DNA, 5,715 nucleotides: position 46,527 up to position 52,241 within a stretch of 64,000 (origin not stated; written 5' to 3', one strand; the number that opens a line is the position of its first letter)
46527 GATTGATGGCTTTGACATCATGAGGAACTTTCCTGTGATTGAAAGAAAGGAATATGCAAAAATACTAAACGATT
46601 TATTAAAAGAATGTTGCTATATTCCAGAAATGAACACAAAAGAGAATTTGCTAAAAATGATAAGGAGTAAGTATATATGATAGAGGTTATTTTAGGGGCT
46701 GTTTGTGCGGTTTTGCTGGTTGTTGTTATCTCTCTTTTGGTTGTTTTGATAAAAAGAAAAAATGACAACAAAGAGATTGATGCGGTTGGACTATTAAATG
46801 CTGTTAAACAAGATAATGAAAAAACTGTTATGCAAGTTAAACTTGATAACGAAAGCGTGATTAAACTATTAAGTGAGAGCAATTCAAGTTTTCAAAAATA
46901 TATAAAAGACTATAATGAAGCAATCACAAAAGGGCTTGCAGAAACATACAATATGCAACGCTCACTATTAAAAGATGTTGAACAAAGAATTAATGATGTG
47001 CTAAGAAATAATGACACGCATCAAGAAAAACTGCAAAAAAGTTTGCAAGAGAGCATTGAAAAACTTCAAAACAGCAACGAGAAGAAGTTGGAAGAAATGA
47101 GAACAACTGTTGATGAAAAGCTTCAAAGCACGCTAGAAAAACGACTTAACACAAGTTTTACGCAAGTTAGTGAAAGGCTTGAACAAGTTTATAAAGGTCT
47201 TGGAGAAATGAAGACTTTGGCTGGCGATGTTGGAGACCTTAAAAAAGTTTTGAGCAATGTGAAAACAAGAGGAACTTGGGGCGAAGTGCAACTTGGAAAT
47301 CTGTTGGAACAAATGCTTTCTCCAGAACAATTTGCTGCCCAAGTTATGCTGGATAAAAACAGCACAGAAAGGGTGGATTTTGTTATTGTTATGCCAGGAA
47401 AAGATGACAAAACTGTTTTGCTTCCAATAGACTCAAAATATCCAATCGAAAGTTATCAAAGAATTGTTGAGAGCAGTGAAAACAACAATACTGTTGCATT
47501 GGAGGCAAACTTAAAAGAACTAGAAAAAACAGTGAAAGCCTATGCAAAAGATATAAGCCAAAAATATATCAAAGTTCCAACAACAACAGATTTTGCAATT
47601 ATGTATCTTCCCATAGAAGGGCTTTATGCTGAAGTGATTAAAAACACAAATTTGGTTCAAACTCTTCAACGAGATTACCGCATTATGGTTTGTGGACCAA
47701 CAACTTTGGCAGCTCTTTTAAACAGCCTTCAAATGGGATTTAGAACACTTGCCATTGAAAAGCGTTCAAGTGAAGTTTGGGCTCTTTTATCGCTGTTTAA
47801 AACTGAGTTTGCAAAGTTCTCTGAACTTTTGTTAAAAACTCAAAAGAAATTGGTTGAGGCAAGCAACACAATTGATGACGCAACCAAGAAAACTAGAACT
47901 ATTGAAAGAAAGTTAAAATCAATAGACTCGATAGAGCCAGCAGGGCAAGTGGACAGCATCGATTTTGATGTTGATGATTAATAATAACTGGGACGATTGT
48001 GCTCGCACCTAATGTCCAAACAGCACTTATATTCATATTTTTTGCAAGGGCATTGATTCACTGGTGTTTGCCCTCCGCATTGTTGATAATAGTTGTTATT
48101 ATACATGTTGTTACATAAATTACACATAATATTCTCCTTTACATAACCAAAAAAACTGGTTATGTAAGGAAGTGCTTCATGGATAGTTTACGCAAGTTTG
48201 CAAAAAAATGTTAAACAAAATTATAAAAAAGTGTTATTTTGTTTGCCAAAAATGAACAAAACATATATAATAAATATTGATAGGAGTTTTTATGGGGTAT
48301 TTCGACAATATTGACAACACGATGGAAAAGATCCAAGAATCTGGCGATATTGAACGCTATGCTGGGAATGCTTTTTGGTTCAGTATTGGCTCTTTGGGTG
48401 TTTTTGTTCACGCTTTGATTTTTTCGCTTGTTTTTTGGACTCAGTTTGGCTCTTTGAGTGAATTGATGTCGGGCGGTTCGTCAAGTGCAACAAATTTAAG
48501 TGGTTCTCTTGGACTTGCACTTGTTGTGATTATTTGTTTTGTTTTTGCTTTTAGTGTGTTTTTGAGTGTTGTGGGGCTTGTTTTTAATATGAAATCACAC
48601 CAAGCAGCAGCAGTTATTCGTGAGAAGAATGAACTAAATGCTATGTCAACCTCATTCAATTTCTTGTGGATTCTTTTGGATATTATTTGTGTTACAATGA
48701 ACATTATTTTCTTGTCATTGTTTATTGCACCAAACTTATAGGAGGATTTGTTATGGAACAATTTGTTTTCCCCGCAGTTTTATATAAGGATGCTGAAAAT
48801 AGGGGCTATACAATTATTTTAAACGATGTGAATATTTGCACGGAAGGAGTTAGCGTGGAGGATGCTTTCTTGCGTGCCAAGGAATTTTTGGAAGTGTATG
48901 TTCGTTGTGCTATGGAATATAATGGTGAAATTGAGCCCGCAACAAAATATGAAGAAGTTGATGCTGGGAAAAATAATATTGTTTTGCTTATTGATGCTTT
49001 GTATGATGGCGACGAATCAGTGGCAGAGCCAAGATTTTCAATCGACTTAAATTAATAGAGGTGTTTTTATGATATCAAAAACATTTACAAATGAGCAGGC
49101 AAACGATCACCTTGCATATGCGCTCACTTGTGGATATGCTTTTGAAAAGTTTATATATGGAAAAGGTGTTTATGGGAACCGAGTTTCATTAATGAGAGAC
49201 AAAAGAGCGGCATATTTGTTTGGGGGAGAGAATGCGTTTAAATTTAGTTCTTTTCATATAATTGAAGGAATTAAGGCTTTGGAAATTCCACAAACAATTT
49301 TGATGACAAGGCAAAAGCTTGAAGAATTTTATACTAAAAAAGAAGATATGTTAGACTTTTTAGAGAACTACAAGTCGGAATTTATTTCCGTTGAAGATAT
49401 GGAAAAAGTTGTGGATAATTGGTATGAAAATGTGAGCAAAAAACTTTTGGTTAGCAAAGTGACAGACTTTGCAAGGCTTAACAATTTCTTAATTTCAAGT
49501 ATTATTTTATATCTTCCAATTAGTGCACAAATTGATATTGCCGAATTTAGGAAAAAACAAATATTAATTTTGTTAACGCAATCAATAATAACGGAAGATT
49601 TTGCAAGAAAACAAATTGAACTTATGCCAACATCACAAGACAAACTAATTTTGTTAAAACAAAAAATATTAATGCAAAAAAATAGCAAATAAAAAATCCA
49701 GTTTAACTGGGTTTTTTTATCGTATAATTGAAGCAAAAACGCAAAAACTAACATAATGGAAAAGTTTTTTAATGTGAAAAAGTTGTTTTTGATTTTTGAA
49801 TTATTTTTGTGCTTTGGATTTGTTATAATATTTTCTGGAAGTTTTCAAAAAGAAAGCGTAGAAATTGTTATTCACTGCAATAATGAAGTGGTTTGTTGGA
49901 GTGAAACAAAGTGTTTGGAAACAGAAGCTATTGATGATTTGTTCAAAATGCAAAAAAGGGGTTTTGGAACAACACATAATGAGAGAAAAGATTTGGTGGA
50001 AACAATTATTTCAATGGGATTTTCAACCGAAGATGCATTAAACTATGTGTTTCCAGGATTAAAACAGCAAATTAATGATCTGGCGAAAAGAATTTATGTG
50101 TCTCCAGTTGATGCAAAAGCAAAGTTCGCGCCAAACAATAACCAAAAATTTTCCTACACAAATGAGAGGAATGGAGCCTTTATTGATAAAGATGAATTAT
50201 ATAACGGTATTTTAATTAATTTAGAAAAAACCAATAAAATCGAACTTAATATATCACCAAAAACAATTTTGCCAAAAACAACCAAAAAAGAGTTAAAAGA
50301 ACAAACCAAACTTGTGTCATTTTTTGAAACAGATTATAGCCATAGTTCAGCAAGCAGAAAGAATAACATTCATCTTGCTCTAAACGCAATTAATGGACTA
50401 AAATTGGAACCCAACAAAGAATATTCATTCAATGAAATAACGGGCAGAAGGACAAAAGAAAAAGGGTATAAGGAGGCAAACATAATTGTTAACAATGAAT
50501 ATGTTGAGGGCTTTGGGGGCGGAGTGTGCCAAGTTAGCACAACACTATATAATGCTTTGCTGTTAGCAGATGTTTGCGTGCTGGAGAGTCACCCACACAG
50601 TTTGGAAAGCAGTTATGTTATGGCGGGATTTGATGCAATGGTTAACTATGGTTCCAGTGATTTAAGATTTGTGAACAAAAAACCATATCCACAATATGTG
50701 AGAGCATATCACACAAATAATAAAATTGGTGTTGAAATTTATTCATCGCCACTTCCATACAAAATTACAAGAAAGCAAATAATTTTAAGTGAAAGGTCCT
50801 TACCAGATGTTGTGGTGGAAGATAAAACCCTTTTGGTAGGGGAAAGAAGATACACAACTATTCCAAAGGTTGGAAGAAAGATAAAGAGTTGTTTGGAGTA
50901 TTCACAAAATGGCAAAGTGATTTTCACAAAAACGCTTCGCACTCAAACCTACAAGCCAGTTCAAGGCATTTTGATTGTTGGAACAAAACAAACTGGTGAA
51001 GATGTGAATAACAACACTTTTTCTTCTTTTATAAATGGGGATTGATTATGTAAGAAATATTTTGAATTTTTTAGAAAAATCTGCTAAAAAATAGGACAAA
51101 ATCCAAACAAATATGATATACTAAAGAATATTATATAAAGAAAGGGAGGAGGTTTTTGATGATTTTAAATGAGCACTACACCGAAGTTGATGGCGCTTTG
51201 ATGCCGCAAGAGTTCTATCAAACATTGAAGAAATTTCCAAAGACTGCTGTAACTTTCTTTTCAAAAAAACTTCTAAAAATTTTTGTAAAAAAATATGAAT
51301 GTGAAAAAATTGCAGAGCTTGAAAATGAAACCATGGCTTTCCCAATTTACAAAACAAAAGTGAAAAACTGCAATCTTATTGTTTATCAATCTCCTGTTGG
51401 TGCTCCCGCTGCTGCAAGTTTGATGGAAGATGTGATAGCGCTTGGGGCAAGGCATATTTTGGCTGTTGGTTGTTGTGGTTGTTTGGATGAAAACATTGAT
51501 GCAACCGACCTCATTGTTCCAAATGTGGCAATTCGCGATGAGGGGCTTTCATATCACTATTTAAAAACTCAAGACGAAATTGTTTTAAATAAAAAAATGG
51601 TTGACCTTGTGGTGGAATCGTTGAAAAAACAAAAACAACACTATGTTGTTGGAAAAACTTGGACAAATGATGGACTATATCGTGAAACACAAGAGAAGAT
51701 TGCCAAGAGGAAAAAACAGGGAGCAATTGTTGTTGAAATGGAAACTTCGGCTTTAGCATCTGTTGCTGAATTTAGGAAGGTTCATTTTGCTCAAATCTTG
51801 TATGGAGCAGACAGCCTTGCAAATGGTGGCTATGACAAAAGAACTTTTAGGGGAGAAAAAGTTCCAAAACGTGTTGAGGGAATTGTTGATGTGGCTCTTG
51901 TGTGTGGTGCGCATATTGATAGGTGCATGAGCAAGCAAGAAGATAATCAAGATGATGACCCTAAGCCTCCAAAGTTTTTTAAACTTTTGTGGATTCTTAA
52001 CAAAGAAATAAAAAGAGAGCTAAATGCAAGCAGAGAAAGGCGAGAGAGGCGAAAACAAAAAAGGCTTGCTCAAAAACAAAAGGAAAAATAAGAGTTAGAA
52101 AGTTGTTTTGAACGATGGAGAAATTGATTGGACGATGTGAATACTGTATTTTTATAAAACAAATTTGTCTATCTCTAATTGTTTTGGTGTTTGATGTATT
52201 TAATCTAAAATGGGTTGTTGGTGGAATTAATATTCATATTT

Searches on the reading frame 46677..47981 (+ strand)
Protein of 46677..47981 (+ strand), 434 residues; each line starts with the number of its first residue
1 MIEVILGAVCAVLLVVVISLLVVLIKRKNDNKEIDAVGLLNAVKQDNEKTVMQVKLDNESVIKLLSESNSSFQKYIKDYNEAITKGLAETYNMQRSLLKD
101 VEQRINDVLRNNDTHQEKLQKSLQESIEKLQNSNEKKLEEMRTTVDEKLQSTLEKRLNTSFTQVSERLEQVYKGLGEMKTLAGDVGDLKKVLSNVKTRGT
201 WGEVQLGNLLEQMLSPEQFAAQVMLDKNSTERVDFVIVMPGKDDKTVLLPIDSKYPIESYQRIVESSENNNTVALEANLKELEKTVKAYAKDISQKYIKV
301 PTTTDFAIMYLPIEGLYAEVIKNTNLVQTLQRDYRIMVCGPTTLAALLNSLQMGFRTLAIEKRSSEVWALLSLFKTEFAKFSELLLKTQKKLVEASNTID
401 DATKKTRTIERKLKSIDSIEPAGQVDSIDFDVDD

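Call 6: search_protein_families(library=ncbifam, proteins=[window:46677-47981:+])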
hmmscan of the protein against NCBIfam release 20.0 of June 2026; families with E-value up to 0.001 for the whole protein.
window:46677-47981:+ (434 aa): 2 families
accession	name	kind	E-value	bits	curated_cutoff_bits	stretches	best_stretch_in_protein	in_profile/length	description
NF007686.0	PRK10361.1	equivalog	8.4e-10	37.9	810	1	52-353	60-357/475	DNA recombination protein RmuC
NF050102.1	DivIVA_Wag31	equivalog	0.00086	19.3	260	1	55-158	119-221/256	DivIVA-like cell division protein Wag31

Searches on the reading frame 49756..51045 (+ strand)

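Call 6: search_protein_families(library=ncbifam, proteins=[window:49756-51045:+])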
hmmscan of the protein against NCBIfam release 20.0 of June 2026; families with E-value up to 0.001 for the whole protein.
window:49756-51045:+ (429 aa): 3 families
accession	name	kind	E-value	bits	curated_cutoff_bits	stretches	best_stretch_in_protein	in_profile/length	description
NF033128.2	vanW-gen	equivalog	1.2e-16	61.1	365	1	201-317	70-191/271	glycopeptide resistance accessory protein VanW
NF033123.1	vanW-G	exception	4.5e-13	49.6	600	1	199-308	68-182/273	glycopeptide resistance accessory protein VanW-G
NF033122.1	vanW-B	exception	5.1e-08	32.5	610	1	202-309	72-184/275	glycopeptide resistance accessory protein VanW-B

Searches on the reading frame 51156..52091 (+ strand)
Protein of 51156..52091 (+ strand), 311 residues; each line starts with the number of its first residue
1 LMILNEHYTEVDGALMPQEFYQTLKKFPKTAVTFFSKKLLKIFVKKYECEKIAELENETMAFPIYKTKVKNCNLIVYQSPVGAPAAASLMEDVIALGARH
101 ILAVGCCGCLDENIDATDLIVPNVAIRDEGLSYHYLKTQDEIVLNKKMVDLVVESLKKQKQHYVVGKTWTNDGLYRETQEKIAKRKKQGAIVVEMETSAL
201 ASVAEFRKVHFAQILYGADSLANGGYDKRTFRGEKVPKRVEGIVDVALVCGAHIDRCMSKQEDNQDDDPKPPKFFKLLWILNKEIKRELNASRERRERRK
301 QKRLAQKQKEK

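Call 6: search_protein_families(library=ncbifam, proteins=[window:51156-52091:+])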
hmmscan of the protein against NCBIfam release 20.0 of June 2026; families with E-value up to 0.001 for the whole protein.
window:51156-52091:+ (311 aa): 14 families
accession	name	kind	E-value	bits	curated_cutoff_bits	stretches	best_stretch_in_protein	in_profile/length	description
NF005500.0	PRK07115.1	equivalog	1.3e-17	63.9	264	1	24-215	15-207/261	AMP nucleosidase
NF004489.0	PRK05819.1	subfamily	2e-14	53.5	230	1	68-224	52-210/236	DeoD-type purine-nucleoside phosphorylase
TIGR01721.1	AMN-like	hypoth_equivalog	1.9e-13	50.2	307.2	1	28-216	24-206/269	AMP nucleosidase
TIGR00107.1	deoD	equivalog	2e-13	50.4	232.25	1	70-220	50-202/232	purine-nucleoside phosphorylase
NF009914.0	PRK13374.1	subfamily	7.3e-13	48.6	338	1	69-224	53-210/235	DeoD-type purine-nucleoside phosphorylase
NF008383.0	PRK11178.1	equivalog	1.1e-11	44.6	262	1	59-182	47-169/254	uridine phosphorylase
TIGR01718.1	Uridine-psphlse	equivalog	1.2e-11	44.4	280.3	1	61-181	42-162/245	uridine phosphorylase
TIGR03468.1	HpnG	hypoth_equivalog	3.5e-11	43.1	187.1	1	73-214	21-151/212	hopanoid-associated phosphorylase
NF004079.0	PRK05584.1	equivalog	9.2e-09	35.1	169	1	59-212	28-191/232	5'-methylthioadenosine/adenosylhomocysteine nucleosidase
TIGR03664.1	fut_nucase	equivalog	5.8e-07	29.4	124.7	1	53-214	16-196/228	futalosine hydrolase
NF005522.0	PRK07164.1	equivalog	5e-06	26.1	161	1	44-224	19-190/218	5'-methylthioadenosine/S-adenosylhomocysteine nucleosidase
NF005476.0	PRK07077.1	equivalog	1.6e-05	24.3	215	1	88-213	44-165/243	phosphorylase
NF011286.0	PRK14697.1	equivalog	7e-05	22.5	260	1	51-220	20-196/233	bifunctional 5'-methylthioadenosine/S-adenosylhomocysteine nucleosidase/phosphatase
TIGR01694.1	MTAP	equivalog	0.00054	19.4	274.85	0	94-211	72-196/240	S-methyl-5'-thioadenosine phosphorylase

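Call 11: find_related_loci(query=window:51156-52091:+, collection=genome_contigs, flank=4000)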
Query window:51156-52091:+ (311 aa) in genome_contigs; peptide patterns used: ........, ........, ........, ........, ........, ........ (x = any residue, [..] = any of these).
63 stretches matched a pattern, but none encodes a relative of the query by tblastn (E <= 1e-3).

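Call 12: find_homologous_proteins(query=window:51156-52091:+)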
Query window:51156-52091:+ (311 aa): 1406 proteins with E <= 0.001 among 2888 candidates; the best 120 are listed.
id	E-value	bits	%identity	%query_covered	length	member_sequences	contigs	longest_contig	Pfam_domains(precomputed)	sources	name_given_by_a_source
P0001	2.5e-186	636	92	97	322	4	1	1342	PF01048.27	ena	-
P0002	3.3e-164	563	81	98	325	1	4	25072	PF01048.27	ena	-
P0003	3.6e-126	438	66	97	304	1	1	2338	PF01048.27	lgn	-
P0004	1.1e-117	411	60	98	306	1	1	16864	PF01048.27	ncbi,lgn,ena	-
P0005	2.8e-111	390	65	89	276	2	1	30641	PF01048.27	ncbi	-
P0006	1.1e-72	263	50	78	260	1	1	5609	PF01048.27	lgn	-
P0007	1.1e-71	260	48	83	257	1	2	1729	PF01048.27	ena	-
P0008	1.3e-71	259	47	82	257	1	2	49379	PF01048.27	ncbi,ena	-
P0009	6.7e-71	257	46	83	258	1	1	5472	PF01048.27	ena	-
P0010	1.4e-70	256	46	83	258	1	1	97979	PF01048.27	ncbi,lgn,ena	-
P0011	4.1e-70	255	45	82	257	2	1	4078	PF01048.27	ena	-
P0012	4.2e-70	254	47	82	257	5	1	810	PF01048.27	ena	-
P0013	6.7e-70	254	46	82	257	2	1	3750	PF01048.27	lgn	-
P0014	7.6e-70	254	45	82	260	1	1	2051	PF01048.27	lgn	-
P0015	9.6e-70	253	46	82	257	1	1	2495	PF01048.27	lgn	-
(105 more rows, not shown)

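Call 13: find_encoding_contigs(protein=P0002, flank=6000, max_places=4)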
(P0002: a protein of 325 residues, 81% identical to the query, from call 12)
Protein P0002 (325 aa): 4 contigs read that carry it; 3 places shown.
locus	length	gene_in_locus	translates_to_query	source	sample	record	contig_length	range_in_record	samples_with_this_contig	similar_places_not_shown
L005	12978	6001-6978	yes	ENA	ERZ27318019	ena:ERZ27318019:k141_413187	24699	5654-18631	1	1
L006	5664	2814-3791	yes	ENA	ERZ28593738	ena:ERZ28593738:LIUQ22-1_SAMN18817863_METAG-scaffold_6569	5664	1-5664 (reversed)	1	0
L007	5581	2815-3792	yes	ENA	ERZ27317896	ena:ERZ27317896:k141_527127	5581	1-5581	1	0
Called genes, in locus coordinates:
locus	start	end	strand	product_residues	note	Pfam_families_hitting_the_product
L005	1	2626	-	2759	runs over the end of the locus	?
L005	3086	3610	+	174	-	-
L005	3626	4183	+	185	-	-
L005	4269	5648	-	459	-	PF28494:GlyRS_ins_1 (weak), PF00587:tRNA-synt_2b (weak), PF03129:HGTP_anticodon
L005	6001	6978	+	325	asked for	PF01048:PNP_UDP_1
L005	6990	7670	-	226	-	-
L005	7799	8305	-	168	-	-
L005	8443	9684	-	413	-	PF01841:Transglut_core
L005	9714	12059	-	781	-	PF09371:Tex_N, PF22706:Tex_central_region, PF14639:YqgF, PF16921:Tex_YqgF, PF12836:HHH_3, PF17674:HHH_9, PF00575:S1, PF23459:S1_RRP5, +1 more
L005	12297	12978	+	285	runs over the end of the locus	PF02645:DegV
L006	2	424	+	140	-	?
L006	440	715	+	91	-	-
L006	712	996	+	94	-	-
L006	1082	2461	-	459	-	PF28494:GlyRS_ins_1 (weak), PF00587:tRNA-synt_2b (weak), PF03129:HGTP_anticodon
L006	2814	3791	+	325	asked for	PF01048:PNP_UDP_1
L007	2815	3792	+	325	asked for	PF01048:PNP_UDP_1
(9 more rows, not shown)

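Call 14: find_encoding_contigs(protein=P0004, flank=6000, max_places=3)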
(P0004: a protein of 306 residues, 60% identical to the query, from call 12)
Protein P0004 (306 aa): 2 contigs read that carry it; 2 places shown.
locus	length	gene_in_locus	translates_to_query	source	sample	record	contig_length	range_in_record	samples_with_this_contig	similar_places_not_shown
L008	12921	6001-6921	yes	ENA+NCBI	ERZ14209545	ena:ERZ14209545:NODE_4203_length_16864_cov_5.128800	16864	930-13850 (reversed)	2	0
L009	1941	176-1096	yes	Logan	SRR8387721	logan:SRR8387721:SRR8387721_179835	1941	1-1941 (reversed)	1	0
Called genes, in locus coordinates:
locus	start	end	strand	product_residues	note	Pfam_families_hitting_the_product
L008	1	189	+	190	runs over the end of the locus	PF06941:NT5C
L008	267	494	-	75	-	PF04070:DUF378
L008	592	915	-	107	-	-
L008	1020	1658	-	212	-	PF03729:DUF308 (weak)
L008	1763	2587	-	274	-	-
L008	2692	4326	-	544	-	PF13641:Glyco_tranf_2_3, PF00535:Glycos_transf_2, PF13506:Glyco_transf_21, PF13632:Glyco_trans_2_3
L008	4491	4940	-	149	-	PF00293:NUDIX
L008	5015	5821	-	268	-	PF12811:BaxI_1, PF01027:Bax1-I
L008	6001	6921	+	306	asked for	PF01048:PNP_UDP_1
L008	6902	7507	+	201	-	-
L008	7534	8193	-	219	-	-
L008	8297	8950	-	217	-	PF02224:Cytidylate_kin (faint), PF13189:Cytidylate_kin2 (weak), PF13207:AAA_17, PF13238:AAA_18 (weak)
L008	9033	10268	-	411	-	-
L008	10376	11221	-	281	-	PF00950:ABC-3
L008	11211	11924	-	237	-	PF00005:ABC_tran, PF02463:SMC_N (faint), PF13304:AAA_21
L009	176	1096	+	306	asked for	PF01048:PNP_UDP_1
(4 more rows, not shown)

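Call 15: find_encoding_contigs(protein=P0005, flank=6000, max_places=3)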
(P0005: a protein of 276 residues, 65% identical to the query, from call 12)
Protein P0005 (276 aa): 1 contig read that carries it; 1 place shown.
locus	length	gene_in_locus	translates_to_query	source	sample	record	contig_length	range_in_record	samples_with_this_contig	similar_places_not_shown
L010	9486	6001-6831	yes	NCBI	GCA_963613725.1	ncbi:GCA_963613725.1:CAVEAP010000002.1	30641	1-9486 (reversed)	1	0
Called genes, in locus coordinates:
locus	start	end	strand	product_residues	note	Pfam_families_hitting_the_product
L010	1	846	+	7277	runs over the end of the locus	-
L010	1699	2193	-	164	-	PF06866:DUF1256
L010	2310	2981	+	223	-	-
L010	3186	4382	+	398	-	-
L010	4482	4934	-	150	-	PF00293:NUDIX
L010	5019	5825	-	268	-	PF12811:BaxI_1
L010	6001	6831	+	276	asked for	PF01048:PNP_UDP_1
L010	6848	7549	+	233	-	-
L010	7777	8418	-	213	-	-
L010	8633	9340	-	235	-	PF02224:Cytidylate_kin (faint), PF13207:AAA_17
